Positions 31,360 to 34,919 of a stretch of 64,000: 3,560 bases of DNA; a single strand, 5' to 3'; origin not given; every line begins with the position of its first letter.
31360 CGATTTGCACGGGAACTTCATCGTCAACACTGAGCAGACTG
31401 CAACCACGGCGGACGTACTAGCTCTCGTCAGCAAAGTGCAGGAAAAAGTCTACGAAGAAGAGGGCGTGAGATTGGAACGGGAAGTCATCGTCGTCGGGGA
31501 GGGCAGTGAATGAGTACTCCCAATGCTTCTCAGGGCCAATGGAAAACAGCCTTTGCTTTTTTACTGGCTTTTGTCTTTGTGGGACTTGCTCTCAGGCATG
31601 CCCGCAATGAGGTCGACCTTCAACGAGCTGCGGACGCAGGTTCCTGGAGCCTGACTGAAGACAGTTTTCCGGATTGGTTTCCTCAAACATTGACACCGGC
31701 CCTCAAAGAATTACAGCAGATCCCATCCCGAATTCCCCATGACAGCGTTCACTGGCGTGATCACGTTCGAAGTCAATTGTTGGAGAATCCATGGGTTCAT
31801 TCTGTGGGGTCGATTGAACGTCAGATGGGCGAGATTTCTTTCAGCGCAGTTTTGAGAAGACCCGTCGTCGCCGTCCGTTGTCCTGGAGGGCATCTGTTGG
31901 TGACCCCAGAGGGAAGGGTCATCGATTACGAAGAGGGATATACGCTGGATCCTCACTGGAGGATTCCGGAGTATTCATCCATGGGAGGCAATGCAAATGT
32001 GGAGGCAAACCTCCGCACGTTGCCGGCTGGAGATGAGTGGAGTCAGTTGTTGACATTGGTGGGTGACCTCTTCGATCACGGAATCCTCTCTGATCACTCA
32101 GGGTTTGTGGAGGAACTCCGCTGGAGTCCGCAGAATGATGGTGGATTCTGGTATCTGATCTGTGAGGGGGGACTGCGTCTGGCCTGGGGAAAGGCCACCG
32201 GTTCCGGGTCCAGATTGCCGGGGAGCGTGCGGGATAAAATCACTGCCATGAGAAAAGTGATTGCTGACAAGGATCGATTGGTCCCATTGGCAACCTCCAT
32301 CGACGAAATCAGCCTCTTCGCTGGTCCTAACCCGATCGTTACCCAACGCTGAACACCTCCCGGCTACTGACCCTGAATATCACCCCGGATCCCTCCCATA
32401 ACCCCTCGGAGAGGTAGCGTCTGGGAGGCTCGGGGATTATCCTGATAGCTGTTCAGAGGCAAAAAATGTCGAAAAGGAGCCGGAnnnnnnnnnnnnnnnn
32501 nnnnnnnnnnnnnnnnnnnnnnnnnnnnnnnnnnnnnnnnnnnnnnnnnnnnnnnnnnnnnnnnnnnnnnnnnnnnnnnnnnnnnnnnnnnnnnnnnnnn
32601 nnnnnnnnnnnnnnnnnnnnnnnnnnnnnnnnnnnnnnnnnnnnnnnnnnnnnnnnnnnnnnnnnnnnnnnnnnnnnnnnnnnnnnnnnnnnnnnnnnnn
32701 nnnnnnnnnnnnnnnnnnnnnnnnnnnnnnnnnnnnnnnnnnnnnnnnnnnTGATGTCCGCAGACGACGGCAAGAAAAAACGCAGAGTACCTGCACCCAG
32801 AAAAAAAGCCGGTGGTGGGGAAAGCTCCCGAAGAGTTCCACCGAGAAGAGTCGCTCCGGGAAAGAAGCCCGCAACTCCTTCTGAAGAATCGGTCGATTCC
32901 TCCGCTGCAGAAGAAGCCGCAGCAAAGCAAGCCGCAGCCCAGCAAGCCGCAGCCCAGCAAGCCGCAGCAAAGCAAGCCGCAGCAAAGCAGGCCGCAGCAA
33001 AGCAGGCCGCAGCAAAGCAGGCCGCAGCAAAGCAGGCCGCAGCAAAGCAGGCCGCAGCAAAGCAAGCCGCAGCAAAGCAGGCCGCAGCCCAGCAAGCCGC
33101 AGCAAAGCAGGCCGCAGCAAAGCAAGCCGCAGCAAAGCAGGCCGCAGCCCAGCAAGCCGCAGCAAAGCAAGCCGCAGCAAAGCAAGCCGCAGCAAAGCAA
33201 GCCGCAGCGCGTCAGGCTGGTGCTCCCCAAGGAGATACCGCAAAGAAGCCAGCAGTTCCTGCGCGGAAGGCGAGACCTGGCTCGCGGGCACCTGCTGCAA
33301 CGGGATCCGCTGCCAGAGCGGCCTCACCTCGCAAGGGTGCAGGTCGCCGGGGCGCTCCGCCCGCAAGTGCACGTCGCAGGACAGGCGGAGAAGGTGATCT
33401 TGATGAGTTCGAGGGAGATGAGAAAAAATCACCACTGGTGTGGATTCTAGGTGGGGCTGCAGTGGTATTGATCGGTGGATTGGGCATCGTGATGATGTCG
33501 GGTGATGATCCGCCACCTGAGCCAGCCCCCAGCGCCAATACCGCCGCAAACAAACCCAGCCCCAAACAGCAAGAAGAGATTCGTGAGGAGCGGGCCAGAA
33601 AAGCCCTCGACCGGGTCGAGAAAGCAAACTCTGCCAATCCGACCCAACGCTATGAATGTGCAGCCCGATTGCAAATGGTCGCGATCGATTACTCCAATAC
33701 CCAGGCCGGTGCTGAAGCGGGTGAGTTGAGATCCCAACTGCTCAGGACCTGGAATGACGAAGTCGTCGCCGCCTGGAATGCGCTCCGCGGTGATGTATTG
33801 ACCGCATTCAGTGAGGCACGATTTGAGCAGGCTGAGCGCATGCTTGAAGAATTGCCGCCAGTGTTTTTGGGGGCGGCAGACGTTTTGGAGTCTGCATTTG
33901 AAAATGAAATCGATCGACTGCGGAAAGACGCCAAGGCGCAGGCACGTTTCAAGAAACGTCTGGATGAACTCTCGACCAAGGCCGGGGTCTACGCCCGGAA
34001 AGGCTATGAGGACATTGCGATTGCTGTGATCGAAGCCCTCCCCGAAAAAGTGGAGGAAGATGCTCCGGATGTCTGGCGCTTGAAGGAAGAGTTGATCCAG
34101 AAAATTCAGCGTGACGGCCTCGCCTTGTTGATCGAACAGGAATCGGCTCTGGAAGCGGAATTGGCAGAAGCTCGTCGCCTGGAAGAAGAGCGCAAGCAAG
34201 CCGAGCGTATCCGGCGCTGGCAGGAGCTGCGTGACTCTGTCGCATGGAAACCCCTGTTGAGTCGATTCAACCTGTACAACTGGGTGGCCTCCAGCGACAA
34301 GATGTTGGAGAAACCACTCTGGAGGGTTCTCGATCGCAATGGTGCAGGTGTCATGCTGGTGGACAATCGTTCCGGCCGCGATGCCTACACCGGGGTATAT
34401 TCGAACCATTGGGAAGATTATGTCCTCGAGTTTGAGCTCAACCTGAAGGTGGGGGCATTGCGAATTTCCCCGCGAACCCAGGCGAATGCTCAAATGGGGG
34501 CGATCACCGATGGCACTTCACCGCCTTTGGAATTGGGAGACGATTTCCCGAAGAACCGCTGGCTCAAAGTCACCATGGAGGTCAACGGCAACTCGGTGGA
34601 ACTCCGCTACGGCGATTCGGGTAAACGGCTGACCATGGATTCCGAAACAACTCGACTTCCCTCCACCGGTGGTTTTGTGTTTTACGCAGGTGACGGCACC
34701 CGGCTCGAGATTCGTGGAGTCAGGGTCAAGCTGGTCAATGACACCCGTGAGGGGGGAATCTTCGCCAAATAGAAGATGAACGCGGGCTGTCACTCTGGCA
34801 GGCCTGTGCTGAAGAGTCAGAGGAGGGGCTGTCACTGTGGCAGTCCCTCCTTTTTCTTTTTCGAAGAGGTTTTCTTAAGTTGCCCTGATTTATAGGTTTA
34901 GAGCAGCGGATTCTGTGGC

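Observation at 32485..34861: Two-gene module at the ftsA/ftsZ position of the dcw cluster: MshEN-like mini-protein coupled to an (AAAKQ)x20 bitopic protein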

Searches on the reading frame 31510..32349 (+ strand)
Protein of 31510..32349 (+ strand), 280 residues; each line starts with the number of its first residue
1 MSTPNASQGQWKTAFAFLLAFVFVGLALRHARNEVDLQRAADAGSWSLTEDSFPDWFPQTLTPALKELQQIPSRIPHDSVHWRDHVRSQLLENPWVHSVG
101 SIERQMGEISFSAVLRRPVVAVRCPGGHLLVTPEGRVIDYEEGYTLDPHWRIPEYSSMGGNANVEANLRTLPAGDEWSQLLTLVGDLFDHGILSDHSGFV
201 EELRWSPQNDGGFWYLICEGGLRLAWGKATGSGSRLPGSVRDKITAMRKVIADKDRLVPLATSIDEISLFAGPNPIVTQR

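Call 6: search_protein_families(library=pfam, proteins=[window:31510-32349:+], max_evalue=0.1)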
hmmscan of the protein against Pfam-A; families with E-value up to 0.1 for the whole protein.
window:31510-32349:+ (280 aa): 0 families

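Call 25: search_protein_families(library=ncbifam, proteins=[window:31510-32349:+], max_evalue=1)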
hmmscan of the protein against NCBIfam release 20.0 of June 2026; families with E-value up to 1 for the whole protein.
window:31510-32349:+ (280 aa): 0 families

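Call 29: search_solved_structures(query=window:31510-32349:+, max_evalue=10)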
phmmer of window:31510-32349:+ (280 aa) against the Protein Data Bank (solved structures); distinct sequences matched with E-value up to 10: 2.
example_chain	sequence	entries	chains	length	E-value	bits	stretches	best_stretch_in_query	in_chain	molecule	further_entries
4w5k_A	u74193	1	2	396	1.1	11.6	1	58-137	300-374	Aspartate aminotransferase, mitochondrial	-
4eu1_A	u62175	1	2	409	1.1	11.6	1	58-137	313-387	Mitochondrial aspartate aminotransferase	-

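Call 45: search_solved_structures(query=A5, max_evalue=10, show_alignments=2)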
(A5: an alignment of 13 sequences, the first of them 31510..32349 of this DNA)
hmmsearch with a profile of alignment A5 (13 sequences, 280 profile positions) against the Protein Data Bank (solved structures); distinct sequences matched with E-value up to 10: 0.

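Call 65: find_homologous_proteins(query=A5, max_evalue=0.001)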
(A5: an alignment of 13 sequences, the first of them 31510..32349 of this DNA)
Query A5 (13 sequences) (280 aa, profile of the alignment): 6 proteins with E <= 0.001 among 8000 candidates.
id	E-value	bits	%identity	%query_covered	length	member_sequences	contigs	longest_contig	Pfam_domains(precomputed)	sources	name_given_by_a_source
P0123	3.4e-108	379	99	100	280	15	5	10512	-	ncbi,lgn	ncbi:MAG: cell division protein FtsQ/DivIB [Planctomycetota bacterium]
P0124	2.3e-103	363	86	100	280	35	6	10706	-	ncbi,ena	-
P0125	3.3e-96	340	76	100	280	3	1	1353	-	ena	-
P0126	2.6e-88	314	28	95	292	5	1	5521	-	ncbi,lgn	-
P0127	7.4e-86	306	59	100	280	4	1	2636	-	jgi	jgi:hypothetical protein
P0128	5.7e-46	175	99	54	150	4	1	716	-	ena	-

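Call 81: predict_structure(alignment_id=A7)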
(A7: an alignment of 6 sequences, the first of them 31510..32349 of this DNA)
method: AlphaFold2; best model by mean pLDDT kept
length: 280 residues; sequences in the alignment: 6
mean_pLDDT: 69.3   pTM: 0.65
mean pLDDT of the five models: 69.3, 60.7, 60.1, 58.8, 54.2
residues with pLDDT >= 90: 11; 70-90: 146; 50-70: 80; < 50: 43
segments of 3 or more residues with pLDDT < 50: 1-6, 27-51, 229-236
pLDDT, mean of each block of 10 residues (from residue 1): 44 63 54 32 39 67 59 57 81 83 72 83 86 85 83 76 57 78 84 86 80 82 70 48 80 74 66 68
secondary structure, 60 per line:
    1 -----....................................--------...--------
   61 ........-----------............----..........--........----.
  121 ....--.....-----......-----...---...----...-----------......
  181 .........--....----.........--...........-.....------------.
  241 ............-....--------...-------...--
elements in order: H6-41 H61-68 H80-91 E96-105 E108-115 E120-124 E127-131 E137-142 E154-156 H175-189 H192-195 E200-208 E211-218 E223-227 H240-252 H254-257 E266-268 E276-278

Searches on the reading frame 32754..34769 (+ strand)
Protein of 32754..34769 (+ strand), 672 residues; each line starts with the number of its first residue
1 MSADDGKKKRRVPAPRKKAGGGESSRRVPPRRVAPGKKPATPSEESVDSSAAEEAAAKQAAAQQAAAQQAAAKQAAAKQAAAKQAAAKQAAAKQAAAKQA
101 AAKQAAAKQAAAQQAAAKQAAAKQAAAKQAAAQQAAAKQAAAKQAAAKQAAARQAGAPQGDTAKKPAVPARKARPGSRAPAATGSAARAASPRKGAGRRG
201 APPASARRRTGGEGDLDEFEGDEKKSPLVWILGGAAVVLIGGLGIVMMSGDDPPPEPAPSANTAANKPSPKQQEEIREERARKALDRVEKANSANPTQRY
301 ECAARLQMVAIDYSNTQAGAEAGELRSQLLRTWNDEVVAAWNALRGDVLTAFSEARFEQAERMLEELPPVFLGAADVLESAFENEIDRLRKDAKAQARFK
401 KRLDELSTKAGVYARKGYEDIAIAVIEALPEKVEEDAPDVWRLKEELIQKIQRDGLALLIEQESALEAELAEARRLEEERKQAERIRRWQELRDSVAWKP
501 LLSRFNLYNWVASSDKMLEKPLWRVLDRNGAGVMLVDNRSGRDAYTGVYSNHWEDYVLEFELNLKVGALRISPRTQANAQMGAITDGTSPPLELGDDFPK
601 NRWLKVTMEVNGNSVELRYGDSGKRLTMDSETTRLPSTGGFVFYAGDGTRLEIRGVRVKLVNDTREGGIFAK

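Call 6: search_protein_families(library=pfam, proteins=[window:32754-34769:+], max_evalue=0.1)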
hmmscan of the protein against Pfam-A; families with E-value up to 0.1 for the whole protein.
window:32754-34769:+ (672 aa): 1 family
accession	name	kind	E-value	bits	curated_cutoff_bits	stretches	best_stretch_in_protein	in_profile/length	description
PF07382.16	HC2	-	3.5e-06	27.7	40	1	53-202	6-159/194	Histone H1-like nucleoprotein HC2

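Call 25: search_protein_families(library=ncbifam, proteins=[window:32754-34769:+], max_evalue=1)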
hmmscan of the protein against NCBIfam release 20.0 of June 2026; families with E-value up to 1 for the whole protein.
window:32754-34769:+ (672 aa): 5 families
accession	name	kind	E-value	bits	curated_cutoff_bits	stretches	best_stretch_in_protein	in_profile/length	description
NF038053.1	hist_H1_lk_Burk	equivalog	5.8e-08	33.2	80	1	33-191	12-175/195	histone H1-like DNA-binding protein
NF001688.0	PRK00448.1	equivalog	0.045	11.2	873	1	63-141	132-208/1445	PolC-type DNA polymerase III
NF052435.1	BamI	equivalog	0.1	12.4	180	1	230-306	5-86/226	biofilm-associated metzincin protease inhibitor BamI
NF005573.0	PRK07252.1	equivalog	0.16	11.9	183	1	473-520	72-117/120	S1 RNA-binding domain-containing protein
NF038052.1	histone_lik_HC2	exception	0.2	11.8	135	0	45-188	18-163/201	histone H1-like DNA-binding protein Hc2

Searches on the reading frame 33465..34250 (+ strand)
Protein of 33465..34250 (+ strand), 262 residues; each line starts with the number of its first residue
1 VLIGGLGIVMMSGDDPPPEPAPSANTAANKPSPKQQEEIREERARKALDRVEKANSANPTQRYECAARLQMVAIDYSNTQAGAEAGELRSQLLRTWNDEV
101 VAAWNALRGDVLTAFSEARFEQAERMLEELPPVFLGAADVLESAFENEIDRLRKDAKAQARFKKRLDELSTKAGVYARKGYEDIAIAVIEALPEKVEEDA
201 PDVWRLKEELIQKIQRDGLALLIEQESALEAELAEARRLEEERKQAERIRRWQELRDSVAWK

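Call 26: search_protein_families(library=pfam, proteins=[window:33465-34250:+], max_evalue=1)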
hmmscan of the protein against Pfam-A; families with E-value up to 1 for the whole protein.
window:33465-34250:+ (262 aa): 1 family
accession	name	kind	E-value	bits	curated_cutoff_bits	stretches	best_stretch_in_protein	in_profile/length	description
PF14559.12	TPR_19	-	0.01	16.6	25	0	175-209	34-67/68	Tetratricopeptide repeat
